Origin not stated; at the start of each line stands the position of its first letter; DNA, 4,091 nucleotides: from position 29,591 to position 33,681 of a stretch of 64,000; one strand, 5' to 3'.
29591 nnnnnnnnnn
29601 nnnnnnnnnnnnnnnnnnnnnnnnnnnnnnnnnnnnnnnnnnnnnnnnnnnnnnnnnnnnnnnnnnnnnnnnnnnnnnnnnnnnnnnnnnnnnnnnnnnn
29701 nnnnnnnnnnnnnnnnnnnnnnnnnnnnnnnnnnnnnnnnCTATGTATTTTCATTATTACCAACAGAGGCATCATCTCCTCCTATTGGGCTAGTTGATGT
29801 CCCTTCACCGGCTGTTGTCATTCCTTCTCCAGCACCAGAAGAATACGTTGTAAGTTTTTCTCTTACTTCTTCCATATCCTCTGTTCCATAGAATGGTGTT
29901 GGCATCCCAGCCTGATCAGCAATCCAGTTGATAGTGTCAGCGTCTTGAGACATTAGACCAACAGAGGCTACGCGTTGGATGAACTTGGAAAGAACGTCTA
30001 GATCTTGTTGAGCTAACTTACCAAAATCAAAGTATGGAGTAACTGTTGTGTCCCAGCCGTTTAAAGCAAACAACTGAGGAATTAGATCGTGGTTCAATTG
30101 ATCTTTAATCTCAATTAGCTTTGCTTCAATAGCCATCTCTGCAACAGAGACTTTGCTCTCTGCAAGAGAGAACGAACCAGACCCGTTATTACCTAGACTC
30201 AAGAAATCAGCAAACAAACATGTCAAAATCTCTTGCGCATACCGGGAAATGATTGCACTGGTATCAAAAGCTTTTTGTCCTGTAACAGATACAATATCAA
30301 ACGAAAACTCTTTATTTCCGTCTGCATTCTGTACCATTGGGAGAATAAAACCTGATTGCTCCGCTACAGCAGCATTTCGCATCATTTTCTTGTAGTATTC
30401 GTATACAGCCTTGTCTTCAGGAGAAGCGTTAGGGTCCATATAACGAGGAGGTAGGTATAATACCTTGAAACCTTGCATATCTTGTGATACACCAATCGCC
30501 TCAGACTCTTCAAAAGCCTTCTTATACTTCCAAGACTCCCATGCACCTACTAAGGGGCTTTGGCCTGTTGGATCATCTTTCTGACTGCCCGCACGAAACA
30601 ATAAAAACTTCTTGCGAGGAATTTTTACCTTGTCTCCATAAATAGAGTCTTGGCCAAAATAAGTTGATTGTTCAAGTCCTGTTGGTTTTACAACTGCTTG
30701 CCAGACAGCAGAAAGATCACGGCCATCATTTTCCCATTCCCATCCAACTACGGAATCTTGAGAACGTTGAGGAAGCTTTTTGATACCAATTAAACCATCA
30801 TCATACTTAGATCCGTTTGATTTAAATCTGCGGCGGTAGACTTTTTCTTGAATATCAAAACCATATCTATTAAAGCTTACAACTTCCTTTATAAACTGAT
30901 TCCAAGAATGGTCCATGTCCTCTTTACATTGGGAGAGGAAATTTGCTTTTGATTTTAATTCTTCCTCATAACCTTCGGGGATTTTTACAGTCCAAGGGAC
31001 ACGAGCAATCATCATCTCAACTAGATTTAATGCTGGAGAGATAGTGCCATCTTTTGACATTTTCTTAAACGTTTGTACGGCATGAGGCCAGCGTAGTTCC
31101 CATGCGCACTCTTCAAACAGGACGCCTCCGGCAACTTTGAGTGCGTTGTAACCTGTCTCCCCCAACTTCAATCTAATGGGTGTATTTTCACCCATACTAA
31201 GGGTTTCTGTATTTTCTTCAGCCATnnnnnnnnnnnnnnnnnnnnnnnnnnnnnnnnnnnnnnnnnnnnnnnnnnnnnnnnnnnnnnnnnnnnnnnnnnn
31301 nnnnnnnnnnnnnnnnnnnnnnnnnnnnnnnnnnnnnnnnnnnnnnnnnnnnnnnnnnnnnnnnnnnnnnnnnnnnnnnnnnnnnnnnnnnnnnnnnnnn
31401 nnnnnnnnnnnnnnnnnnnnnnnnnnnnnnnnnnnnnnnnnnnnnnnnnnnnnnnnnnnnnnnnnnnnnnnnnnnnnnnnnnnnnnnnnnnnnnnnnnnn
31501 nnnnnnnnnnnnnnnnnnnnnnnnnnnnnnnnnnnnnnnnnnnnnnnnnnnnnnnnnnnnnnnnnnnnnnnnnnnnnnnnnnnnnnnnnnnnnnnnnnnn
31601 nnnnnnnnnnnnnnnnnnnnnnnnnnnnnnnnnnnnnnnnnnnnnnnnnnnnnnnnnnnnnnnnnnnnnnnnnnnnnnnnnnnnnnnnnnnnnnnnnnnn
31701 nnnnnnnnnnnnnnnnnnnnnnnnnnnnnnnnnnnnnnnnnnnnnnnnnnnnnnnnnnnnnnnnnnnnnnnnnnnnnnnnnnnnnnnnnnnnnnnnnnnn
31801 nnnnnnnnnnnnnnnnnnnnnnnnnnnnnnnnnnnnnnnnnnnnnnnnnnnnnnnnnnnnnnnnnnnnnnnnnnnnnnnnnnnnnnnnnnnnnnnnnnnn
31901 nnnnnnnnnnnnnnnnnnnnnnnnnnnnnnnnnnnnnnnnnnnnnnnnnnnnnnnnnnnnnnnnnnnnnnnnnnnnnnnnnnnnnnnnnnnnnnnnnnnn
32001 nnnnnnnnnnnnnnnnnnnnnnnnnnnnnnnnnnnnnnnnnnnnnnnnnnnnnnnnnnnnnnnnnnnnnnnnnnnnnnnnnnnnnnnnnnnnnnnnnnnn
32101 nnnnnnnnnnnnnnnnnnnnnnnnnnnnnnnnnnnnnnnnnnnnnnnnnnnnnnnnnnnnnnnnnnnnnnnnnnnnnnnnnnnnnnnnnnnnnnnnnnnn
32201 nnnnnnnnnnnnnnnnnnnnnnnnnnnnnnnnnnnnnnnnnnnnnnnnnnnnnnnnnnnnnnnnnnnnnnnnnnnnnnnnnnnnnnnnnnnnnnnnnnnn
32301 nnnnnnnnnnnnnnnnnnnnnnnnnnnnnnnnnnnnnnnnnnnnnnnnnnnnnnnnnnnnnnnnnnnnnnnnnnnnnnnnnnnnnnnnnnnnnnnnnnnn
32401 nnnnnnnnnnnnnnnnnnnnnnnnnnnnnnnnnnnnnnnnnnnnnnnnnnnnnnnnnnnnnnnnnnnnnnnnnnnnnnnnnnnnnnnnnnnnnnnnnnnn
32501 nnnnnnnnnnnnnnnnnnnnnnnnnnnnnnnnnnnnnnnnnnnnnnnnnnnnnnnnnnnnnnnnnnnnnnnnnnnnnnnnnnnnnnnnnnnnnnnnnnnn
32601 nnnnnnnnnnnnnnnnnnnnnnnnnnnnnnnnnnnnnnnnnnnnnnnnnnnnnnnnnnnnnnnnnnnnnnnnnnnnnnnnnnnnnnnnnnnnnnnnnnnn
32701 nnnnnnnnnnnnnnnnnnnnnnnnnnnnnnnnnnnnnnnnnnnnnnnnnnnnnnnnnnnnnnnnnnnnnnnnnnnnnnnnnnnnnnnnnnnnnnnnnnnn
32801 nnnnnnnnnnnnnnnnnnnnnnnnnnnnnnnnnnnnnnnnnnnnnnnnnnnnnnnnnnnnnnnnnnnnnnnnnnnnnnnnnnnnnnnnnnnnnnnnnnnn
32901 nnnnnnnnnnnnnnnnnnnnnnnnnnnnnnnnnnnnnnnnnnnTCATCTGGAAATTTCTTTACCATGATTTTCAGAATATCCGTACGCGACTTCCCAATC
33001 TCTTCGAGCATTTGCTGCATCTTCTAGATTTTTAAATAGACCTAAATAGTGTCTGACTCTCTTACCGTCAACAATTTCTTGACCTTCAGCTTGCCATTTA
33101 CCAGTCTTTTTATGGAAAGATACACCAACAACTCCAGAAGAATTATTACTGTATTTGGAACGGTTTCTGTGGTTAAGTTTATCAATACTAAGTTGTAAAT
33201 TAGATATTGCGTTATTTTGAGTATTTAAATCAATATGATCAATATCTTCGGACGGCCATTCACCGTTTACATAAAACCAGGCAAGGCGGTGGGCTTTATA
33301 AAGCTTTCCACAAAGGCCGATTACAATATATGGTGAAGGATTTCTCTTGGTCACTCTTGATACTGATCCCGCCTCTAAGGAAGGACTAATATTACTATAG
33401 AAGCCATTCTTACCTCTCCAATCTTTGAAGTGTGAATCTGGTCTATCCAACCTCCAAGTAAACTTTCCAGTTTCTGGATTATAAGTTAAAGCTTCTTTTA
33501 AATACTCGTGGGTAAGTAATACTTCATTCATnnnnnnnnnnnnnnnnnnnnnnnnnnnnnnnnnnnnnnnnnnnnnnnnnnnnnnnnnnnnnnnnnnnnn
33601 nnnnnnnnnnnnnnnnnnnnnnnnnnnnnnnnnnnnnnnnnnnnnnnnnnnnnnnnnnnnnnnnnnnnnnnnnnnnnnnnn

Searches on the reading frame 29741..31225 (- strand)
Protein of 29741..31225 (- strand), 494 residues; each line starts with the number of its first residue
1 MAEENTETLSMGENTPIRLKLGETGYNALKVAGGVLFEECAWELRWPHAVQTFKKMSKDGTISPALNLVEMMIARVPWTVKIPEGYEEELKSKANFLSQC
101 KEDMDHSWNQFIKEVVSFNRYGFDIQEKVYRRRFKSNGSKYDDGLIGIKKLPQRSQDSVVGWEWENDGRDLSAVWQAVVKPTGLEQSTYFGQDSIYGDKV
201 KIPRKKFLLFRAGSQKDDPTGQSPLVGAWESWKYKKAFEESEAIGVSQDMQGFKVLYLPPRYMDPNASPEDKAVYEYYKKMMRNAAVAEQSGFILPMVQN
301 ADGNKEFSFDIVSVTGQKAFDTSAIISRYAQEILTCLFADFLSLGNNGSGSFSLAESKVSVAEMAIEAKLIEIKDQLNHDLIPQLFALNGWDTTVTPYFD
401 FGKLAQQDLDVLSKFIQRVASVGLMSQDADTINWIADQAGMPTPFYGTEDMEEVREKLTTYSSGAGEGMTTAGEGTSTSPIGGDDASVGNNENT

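Call 79: search_protein_families(library=pfam, proteins=[window:29741-31225:-], max_evalue=0.001)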
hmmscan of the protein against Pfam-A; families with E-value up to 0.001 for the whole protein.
window:29741-31225:- (494 aa): 1 family
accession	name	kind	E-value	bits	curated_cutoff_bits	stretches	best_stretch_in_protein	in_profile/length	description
PF06074.18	Portal_Mu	-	3.5e-22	79.6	23.9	1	51-437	2-332/336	Portal protein of Mu bacteriophage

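Call 80: search_dna_similar(query=window:29741-31225:-, collection=phages, mode=protein, max_rows=12)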
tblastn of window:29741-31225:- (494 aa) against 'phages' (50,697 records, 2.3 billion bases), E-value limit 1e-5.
Records with a match: 1460; places in all: 1463; records where one place covers at least 80% of the query: 1299.
Best place of each record, by identity: <60% 1460.
By first word of the organism name: Escherichia 343; Pseudomonas 234; Rheinheimera 115; Salmonella 106; Vibrio 99; Mycobacterium 91; Gordonia 81; Klebsiella 49; Acinetobacter 44; Erwinia 35; and 45 more.
By host as written in the record: Rheinheimera sp. BAL341 115; - 110; Escherichia coli 100; Pseudomonas aeruginosa 73; Gordonia terrae 3612 57; Mycobacterium smegmatis mc2 155 56; Escherichia coli K-12 MG1655 50; Vibrio lentus 40; and 346 more.
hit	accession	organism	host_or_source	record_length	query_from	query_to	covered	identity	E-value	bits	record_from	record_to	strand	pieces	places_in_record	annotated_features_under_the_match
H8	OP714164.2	Pseudomonas phage vB_PsaM_M1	Pseudomonas sp. ZM01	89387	1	494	100%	52.6%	5e-151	482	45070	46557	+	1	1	portal protein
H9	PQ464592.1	Pseudomonas phage Boevelstad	Pseudomonas poae B04_10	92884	18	493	96%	45.6%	7e-119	389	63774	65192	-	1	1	portal protein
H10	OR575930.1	Pseudomonas phage vB_PseuGesM_254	Pseudomonas gessardii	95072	18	433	84%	49.8%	2e-121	397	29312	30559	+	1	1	portal protein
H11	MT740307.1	Pseudomonas phage phiK7A1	Pseudomonas syringae pv. actinidiae K7A1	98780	1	435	88%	47.3%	5e-116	381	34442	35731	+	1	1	putative portal protein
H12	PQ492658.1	Limnohabitans phage DC31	Limnohabitans sp. DCL3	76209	13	493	97%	42.4%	5e-97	327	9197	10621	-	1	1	hypothetical protein (x2)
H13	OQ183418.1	Pseudomonas phage vB_PpS_SYP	Pseudomonas plecoglossicida XSDHY-P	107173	1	461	93%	43.9%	4e-118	387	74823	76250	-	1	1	portal protein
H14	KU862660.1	Pseudomonas phage phiPMW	Pseudomonas putida PpG1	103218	1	441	89%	45.3%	3e-108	359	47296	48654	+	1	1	hypothetical protein | promoter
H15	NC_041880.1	Pseudomonas phage phiPMW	Pseudomonas putida PpG1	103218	1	441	89%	45.3%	3e-108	359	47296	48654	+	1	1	hypothetical protein | promoter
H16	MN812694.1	Pectobacterium phage Bobbio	Dickeya dianthicola F101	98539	18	437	85%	47.5%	7e-113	372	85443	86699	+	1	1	record has no annotation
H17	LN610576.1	Pseudomonas phage vB_PaeM_PAO1_Ab17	Pseudomonas aeruginosa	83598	18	442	86%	46.9%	6e-113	372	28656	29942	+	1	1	ORF57: hypothetical protein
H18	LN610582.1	Pseudomonas phage vB_PaeM_PAO1_Ab06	Pseudomonas aeruginosa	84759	18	442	86%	46.9%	6e-113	372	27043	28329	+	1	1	none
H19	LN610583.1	Pseudomonas phage vB_PaeM_PAO1_Ab11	Pseudomonas aeruginosa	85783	18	442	86%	46.9%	6e-113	372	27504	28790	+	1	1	record has no annotation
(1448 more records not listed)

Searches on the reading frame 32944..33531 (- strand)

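Call 79: search_protein_families(library=pfam, proteins=[window:32944-33531:-], max_evalue=0.001)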
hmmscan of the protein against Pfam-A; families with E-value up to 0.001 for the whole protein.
window:32944-33531:- (195 aa): 2 families
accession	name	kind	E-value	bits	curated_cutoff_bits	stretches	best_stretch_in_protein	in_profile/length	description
PF13392.12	HNH_3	-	7e-13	48.4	24.8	1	78-115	1-39/46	HNH endonuclease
PF00847.26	AP2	-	3.3e-05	24.5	33.3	1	132-175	1-43/54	AP2 domain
